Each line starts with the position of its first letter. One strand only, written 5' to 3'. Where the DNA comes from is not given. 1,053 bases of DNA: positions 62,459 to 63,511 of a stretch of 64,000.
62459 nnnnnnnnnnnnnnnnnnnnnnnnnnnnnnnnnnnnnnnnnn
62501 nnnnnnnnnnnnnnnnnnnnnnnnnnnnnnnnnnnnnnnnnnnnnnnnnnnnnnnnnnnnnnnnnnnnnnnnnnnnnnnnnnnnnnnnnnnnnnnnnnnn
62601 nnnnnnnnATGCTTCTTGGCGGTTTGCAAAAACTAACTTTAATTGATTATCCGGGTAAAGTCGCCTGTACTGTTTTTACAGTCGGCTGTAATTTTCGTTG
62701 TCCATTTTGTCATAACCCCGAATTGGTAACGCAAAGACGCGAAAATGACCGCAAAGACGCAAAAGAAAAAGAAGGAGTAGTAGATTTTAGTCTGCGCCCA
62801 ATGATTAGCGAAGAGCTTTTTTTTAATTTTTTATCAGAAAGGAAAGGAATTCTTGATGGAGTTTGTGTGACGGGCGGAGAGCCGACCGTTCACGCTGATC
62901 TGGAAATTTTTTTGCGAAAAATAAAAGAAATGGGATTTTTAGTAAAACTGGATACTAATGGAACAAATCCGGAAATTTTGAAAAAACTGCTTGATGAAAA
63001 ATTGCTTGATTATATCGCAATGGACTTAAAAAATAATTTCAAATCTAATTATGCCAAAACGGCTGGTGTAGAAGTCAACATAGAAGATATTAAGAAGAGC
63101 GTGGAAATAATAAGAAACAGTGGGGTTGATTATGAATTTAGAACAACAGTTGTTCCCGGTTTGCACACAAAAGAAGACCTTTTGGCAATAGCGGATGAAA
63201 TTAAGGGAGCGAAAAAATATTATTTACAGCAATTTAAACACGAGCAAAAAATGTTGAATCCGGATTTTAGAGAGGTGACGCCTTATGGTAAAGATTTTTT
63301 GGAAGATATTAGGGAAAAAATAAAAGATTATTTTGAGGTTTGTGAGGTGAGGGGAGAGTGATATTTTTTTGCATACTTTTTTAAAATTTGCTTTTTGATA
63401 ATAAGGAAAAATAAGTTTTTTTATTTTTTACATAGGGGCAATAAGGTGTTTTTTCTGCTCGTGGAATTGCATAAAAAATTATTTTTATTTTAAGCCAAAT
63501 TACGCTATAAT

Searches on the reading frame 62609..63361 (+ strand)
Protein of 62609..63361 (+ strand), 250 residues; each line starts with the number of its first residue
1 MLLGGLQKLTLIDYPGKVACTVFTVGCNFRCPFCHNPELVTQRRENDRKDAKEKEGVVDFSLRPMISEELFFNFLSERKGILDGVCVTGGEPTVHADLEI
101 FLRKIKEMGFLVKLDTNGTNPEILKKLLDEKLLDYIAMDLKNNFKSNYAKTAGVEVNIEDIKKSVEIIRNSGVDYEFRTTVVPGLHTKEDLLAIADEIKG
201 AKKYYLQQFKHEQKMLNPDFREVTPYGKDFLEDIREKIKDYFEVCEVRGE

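Call 82: search_protein_families(library=pfam, proteins=[window:62609-63361:+], max_evalue=0.0001)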
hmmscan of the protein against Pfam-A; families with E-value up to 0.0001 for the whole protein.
window:62609-63361:+ (250 aa): 2 families
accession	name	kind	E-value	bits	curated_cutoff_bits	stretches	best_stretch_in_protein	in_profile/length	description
PF04055.27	Radical_SAM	-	1.9e-20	74.1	29.5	1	22-196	2-164/166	Radical SAM superfamily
PF13353.11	Fer4_12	-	2.6e-07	31.4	22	1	18-150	6-123/137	4Fe-4S single cluster domain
